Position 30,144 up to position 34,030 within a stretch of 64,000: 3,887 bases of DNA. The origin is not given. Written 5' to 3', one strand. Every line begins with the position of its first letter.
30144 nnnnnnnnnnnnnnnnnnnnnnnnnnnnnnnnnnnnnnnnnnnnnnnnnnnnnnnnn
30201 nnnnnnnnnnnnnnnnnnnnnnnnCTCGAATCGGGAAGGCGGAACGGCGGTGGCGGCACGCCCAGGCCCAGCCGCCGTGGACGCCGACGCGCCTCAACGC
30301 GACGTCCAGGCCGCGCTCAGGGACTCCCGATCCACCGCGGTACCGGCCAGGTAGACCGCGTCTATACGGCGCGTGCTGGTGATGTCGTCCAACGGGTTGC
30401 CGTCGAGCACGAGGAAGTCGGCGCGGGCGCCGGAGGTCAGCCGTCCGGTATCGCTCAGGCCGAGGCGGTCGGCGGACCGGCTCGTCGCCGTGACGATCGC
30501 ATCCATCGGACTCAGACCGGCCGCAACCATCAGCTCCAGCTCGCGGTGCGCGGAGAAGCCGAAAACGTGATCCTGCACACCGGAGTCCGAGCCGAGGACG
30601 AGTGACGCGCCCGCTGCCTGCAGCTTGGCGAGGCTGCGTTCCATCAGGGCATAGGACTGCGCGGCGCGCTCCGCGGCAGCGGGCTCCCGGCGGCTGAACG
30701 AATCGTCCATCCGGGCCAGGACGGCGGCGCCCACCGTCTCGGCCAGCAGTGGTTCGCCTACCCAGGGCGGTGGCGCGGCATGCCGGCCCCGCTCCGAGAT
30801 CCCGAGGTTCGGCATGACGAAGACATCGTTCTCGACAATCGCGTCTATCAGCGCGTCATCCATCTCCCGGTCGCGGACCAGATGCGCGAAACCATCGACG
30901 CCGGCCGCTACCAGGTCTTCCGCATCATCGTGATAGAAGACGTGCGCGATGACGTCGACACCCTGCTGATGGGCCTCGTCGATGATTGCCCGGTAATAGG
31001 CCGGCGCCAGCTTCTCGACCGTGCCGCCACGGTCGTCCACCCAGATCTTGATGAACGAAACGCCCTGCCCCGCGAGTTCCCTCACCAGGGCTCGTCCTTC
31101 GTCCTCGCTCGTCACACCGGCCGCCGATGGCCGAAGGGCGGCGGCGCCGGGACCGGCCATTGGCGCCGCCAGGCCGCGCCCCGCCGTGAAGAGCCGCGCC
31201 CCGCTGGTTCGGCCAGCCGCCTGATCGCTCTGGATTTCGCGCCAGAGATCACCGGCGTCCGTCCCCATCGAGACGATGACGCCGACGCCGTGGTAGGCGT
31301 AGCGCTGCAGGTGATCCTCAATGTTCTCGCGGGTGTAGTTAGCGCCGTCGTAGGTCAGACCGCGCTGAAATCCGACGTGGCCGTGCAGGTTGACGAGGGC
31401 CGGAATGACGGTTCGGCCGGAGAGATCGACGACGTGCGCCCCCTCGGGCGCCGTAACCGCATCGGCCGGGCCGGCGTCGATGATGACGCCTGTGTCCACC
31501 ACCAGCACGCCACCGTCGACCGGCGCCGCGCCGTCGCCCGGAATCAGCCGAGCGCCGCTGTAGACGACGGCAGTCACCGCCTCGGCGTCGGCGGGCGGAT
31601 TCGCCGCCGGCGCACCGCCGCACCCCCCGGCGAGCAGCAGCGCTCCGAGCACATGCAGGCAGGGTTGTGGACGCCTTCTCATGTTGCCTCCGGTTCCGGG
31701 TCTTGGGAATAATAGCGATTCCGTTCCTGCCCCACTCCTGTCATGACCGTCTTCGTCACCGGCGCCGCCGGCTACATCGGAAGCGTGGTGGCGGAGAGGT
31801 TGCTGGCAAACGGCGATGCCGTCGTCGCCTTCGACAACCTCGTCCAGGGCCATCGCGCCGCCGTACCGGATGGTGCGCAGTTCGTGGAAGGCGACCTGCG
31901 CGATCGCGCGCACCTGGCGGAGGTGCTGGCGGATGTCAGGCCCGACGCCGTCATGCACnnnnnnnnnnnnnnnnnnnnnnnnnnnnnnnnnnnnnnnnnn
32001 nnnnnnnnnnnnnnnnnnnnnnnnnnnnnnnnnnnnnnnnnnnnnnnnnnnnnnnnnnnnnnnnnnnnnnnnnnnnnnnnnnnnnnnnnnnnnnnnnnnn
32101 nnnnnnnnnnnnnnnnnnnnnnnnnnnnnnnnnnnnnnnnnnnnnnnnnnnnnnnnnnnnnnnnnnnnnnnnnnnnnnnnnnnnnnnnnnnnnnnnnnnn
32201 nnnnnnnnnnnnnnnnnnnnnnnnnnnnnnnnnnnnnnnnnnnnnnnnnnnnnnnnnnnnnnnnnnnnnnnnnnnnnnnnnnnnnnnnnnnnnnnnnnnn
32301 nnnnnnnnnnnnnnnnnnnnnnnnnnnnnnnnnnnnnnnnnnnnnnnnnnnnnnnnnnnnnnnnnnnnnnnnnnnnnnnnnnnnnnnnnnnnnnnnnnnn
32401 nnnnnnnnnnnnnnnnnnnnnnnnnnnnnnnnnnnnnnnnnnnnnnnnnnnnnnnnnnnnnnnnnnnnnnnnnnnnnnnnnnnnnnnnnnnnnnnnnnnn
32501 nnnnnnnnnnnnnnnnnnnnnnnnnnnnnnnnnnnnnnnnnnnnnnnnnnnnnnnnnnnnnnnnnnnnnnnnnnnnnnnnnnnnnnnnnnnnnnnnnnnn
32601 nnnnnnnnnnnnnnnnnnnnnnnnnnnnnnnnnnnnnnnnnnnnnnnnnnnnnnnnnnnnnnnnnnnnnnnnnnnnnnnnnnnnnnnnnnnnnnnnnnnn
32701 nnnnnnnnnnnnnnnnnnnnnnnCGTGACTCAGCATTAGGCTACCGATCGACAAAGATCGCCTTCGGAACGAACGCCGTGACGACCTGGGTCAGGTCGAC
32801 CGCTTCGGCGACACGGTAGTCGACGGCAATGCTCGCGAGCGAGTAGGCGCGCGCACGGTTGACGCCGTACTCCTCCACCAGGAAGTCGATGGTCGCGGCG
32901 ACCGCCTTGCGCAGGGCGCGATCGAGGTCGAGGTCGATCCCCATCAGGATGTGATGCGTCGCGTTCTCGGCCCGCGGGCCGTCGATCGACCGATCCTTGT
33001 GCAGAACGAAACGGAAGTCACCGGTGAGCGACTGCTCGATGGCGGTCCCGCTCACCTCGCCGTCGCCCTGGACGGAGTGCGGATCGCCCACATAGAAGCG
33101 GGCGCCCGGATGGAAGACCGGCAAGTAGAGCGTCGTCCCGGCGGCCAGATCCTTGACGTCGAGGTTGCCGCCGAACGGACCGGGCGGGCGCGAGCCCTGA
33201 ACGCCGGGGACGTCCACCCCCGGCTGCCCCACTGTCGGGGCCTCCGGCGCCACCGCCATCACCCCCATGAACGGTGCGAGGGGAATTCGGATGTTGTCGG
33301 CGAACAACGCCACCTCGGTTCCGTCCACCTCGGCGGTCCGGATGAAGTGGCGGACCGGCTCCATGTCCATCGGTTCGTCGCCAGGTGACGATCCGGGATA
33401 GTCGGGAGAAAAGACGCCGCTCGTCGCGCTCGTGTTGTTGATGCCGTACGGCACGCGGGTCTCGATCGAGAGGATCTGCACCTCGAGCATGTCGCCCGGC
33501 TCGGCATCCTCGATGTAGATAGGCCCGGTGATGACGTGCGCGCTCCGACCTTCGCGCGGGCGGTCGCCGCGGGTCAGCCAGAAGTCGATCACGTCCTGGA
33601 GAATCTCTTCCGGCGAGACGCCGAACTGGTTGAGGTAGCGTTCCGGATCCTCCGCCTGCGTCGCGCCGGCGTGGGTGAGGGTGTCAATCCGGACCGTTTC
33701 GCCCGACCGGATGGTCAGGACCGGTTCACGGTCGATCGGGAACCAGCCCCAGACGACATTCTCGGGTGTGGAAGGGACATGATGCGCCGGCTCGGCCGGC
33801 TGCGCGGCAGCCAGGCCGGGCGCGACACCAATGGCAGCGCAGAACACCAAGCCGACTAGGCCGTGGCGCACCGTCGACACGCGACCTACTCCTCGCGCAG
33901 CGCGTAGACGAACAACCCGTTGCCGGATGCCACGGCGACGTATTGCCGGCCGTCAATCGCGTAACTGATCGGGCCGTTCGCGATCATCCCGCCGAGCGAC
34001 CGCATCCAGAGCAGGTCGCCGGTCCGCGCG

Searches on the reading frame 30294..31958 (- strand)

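Call 74: search_protein_families(library=pfam, proteins=[window:30294-31958:-], max_evalue=0.0001)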
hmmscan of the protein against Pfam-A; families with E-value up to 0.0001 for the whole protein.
window:30294-31958:- (554 aa): 2 families
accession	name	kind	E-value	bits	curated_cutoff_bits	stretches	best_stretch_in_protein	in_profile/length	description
PF01979.26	Amidohydro_1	-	4e-16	59.6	25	1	183-542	1-345/345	Amidohydrolase family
PF07969.17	Amidohydro_3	-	1e-12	48.7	29.7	1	322-539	264-468/472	Amidohydrolase family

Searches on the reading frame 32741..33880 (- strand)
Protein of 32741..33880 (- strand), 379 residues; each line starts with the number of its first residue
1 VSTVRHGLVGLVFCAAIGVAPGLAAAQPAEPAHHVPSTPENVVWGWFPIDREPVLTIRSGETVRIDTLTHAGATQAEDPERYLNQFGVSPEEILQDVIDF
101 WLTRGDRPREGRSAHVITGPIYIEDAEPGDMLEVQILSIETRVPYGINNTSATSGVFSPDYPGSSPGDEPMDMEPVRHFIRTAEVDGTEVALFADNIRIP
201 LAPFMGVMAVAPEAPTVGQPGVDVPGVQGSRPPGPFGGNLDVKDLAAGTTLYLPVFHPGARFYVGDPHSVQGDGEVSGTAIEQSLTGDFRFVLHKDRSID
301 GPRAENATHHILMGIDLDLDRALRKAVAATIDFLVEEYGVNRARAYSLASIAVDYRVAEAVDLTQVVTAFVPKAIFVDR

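Call 74: search_protein_families(library=pfam, proteins=[window:32741-33880:-], max_evalue=0.0001)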
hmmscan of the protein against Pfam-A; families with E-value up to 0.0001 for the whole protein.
window:32741-33880:- (379 aa): 1 family
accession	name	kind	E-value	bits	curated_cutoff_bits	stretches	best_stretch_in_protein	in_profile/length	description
PF03069.20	FmdA_AmdA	-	7.7e-34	117.6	27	2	232-376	205-371/373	Acetamidase/Formamidase family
